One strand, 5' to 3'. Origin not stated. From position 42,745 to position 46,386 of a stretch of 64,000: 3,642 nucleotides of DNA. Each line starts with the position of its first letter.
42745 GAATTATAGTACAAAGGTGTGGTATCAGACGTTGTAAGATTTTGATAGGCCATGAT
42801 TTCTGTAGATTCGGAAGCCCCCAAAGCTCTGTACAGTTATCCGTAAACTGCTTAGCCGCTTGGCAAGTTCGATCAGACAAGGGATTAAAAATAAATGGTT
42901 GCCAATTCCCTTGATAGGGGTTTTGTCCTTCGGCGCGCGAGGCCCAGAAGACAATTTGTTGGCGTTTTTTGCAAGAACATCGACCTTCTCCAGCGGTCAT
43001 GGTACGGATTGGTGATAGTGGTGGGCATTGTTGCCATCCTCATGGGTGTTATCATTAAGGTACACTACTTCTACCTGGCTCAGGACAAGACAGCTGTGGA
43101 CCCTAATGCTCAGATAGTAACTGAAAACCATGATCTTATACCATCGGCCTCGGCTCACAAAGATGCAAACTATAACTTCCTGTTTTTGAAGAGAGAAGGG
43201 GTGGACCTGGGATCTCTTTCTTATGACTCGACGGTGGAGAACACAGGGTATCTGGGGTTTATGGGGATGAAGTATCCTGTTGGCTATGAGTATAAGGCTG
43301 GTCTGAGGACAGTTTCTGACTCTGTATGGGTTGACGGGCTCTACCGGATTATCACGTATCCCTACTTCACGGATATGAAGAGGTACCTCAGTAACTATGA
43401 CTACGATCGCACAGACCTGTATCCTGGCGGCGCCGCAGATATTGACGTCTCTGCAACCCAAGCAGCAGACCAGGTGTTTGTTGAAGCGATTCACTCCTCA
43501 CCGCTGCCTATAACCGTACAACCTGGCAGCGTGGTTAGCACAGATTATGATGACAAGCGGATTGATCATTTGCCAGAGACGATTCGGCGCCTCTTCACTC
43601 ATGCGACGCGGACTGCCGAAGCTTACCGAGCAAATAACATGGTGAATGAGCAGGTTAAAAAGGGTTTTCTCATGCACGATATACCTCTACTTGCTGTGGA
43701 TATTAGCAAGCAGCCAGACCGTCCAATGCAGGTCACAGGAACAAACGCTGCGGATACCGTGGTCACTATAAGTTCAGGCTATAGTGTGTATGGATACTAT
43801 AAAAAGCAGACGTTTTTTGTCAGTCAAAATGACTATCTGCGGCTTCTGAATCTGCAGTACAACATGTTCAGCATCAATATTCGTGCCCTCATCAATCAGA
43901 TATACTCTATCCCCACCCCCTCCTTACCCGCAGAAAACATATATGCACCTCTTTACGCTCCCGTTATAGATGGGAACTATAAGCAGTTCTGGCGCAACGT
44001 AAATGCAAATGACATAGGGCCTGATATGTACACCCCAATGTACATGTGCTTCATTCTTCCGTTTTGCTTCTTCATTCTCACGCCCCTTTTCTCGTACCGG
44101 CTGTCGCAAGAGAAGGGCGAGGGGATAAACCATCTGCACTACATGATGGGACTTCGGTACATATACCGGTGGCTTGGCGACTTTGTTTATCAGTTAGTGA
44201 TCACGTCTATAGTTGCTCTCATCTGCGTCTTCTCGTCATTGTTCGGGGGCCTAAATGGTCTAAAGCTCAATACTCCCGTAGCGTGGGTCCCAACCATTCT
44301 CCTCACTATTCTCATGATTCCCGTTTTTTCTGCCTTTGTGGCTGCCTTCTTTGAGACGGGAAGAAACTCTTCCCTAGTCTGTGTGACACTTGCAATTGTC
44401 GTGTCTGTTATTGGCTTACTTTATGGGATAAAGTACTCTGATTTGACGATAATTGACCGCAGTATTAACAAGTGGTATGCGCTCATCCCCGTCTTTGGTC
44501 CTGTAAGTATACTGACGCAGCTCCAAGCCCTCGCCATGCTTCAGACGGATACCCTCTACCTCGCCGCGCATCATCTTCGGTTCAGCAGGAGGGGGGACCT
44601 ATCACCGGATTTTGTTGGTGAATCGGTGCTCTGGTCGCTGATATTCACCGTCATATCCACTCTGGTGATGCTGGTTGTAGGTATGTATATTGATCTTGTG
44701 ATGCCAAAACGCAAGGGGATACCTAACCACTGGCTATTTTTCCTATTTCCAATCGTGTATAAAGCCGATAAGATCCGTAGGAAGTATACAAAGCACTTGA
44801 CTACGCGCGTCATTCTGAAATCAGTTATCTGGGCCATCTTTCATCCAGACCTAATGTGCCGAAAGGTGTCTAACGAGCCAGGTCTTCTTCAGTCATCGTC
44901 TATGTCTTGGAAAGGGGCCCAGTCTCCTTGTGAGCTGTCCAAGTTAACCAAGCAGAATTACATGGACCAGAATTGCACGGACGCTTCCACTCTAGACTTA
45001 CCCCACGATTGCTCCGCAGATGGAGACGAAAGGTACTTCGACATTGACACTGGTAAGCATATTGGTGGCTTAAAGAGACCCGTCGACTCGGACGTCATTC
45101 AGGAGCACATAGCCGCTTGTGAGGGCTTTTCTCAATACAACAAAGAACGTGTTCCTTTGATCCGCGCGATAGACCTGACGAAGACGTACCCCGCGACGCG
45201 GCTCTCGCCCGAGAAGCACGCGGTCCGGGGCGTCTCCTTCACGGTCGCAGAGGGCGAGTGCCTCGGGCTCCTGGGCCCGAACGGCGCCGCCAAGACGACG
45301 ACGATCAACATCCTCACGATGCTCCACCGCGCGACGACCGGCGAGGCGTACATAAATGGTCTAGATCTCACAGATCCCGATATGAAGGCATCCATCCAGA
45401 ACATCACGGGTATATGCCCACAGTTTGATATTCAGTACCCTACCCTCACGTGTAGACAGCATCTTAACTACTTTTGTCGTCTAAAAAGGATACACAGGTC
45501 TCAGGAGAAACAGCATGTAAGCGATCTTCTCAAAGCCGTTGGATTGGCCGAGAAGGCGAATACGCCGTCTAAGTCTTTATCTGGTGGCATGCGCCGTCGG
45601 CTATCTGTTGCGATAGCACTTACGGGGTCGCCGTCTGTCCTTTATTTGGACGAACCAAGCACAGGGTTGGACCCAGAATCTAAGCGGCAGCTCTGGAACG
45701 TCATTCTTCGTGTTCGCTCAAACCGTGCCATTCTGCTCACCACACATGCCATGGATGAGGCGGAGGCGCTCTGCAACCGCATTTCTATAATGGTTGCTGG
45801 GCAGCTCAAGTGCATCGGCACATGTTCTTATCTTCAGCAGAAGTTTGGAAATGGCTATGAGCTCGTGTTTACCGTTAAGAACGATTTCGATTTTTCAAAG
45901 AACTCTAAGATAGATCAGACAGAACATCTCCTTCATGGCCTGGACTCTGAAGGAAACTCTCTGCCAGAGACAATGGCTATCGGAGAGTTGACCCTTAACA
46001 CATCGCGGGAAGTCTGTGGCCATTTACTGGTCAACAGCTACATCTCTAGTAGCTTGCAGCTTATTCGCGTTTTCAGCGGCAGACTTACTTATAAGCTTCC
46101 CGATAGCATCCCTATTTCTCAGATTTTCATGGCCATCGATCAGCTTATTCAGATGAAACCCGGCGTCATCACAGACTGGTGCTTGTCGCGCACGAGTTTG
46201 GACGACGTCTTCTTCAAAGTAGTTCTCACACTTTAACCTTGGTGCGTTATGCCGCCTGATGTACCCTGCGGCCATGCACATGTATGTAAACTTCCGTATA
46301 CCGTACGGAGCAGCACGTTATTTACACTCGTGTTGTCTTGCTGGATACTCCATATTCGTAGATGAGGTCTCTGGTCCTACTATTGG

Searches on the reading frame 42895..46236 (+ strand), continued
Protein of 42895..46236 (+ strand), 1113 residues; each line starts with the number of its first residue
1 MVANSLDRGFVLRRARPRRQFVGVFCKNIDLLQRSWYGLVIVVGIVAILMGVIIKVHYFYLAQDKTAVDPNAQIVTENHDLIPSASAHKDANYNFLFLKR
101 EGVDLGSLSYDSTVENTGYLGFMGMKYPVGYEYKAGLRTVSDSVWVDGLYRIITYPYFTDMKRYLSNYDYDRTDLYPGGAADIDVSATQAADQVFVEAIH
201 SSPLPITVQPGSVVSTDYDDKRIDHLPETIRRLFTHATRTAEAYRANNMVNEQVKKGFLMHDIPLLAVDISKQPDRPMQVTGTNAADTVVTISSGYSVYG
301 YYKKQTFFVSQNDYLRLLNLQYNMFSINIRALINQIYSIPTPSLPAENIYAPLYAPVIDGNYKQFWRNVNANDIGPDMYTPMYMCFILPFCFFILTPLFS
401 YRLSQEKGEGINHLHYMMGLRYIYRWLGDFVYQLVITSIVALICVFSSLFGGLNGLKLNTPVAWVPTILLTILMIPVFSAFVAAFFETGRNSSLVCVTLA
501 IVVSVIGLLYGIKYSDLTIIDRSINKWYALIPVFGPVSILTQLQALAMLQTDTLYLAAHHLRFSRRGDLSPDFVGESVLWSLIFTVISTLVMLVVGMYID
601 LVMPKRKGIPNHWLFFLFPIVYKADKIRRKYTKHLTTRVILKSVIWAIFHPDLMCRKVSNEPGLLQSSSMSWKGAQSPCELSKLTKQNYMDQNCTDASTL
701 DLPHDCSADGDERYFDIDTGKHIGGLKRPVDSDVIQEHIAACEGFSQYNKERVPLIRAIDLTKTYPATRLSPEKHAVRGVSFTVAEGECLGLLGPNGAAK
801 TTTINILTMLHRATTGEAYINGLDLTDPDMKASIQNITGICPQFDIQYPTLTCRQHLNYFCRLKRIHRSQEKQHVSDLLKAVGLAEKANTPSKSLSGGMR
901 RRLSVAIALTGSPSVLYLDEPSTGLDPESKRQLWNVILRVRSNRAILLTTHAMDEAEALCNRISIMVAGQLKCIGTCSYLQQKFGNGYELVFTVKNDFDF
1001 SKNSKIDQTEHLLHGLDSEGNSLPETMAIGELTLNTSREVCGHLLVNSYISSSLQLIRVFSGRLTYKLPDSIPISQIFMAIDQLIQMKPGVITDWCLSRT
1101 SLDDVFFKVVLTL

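Call 44: search_protein_representatives(protein=window:42895-46233:+)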
Query: 1113 residues. Proteins with E-value up to 0.001 (for the whole library): 435382; up to 1e-10: 142139; up to 1e-30: 7556. The best 150 are listed.
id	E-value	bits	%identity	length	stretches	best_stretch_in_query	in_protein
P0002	0.0e+00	2152.5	83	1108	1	1-1113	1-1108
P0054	3.5e-237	806.6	47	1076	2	230-1112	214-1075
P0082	1.2e-233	794.9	42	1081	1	4-1111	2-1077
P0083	9.1e-182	623.1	38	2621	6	749-1001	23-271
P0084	2.3e-145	502.6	39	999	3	732-1110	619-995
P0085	2.7e-123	429.5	35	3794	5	760-993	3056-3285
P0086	1.4e-120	420.5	43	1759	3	730-991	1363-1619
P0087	2.9e-119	416.2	37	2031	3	774-1110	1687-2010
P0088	2.8e-117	409.6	39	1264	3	730-991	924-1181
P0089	1.5e-116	407.2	42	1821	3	747-1001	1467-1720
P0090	9.3e-116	404.6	34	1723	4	728-997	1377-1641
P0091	3.4e-115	402.7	41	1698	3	727-1002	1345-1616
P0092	1.3e-114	400.8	37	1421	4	760-999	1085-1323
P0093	1.8e-114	400.3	48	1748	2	755-990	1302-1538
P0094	1.3e-113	397.5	40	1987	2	772-1110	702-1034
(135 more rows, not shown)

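Call 46: find_encoding_contigs(protein=P0082, flank=10000, max_places=4)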
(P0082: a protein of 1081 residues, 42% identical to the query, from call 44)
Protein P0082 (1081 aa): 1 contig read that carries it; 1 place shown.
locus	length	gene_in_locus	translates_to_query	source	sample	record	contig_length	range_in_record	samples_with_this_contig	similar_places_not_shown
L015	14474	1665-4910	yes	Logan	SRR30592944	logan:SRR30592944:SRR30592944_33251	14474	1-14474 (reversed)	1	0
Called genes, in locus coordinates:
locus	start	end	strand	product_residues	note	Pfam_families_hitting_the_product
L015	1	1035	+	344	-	?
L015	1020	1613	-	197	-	-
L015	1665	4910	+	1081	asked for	PF00005:ABC_tran, PF13304:AAA_21 (faint)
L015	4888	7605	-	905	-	PF12796:Ank_2, PF00023:Ank (faint), PF13606:Ank_3 (faint), PF12796:Ank_2, PF13637:Ank_4 (weak), PF12796:Ank_2, PF13637:Ank_4 (weak), PF13857:Ank_5 (weak), +1 more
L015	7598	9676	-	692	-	PF02824:TGS (weak), PF07973:tRNA_SAD, PF00587:tRNA-synt_2b, PF03129:HGTP_anticodon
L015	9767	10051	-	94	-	PF09341:Pcc1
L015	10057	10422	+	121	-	-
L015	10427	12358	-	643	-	-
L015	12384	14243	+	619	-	PF01142:TruD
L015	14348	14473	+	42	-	?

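Call 47: list_cluster_members(proteins=[P0082, P0084, P0083])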
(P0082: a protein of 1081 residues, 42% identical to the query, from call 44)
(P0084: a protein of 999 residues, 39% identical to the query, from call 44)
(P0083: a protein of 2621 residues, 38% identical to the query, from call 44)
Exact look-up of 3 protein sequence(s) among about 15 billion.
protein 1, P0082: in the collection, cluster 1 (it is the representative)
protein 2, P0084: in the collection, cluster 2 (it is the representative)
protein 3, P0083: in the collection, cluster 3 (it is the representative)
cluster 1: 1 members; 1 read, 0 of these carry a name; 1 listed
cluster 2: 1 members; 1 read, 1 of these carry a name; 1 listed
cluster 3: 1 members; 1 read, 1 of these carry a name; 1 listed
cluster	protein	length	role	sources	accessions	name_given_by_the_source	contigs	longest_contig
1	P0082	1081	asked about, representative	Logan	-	-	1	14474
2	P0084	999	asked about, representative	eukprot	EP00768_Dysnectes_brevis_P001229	gnl/Dysnectes_brevis/129_a152_4397.p1 ...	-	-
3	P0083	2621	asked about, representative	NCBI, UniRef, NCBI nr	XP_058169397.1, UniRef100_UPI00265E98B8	phospholipid-transporting ATPase ABCA3-like [Anopheles ziemanni] | phospholipid-transporting ATPase ABCA3-like n=1 Tax=Anopheles ziemanni TaxID=345580 ...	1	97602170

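Call 53: find_encoding_contigs(protein=P0066, flank=1000, max_places=4)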
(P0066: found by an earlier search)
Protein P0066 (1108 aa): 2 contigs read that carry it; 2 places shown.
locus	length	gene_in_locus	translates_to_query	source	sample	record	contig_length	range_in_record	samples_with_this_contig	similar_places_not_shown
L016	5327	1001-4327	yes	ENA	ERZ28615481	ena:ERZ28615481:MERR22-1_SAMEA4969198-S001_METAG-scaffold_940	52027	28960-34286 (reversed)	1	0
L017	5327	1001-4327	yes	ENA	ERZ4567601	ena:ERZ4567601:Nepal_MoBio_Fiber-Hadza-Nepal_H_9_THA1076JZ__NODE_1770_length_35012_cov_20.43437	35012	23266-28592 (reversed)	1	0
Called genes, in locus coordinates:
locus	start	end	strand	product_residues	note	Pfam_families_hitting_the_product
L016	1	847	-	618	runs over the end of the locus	PF13637:Ank_4 (faint), PF13857:Ank_5 (faint), PF00023:Ank (faint), PF12796:Ank_2, PF13606:Ank_3 (faint), PF12796:Ank_2, PF13920:zf-C3HC4_3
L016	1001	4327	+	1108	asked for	PF12698:ABC2_membrane_3, PF00005:ABC_tran, PF13304:AAA_21 (weak)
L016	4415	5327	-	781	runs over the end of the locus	PF12796:Ank_2, PF00023:Ank (faint), PF13606:Ank_3 (faint), PF13857:Ank_5 (faint), PF12796:Ank_2, PF13637:Ank_4, PF12796:Ank_2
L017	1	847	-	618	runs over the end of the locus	PF13637:Ank_4 (faint), PF13857:Ank_5 (faint), PF00023:Ank (faint), PF12796:Ank_2, PF13606:Ank_3 (faint), PF12796:Ank_2, PF13920:zf-C3HC4_3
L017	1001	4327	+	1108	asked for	PF12698:ABC2_membrane_3, PF00005:ABC_tran, PF13304:AAA_21 (weak)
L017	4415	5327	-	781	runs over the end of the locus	PF12796:Ank_2, PF00023:Ank (faint), PF13606:Ank_3 (faint), PF13857:Ank_5 (faint), PF12796:Ank_2, PF13637:Ank_4, PF12796:Ank_2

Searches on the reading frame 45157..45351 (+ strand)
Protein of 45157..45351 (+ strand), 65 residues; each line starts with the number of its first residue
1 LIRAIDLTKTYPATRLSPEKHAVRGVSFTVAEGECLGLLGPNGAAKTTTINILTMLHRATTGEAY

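Call 40: find_homologous_proteins(query=window:45157-45351:+, max_evalue=0.001)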
Query seq(65 aa) (65 aa): 4 proteins with E <= 0.001 among 4 candidates.
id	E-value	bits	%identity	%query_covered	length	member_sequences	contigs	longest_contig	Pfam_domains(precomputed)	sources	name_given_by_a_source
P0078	8.1e-7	47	57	78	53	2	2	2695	PF00005.34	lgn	-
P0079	1.2e-6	46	50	95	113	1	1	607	PF00005.34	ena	-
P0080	1.3e-6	46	58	74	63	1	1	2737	PF00005.34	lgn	-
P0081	2.9e-4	38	51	97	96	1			PF00005.34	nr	nr:ATP-binding cassette domain-containing protein [Chloroflexota bacterium]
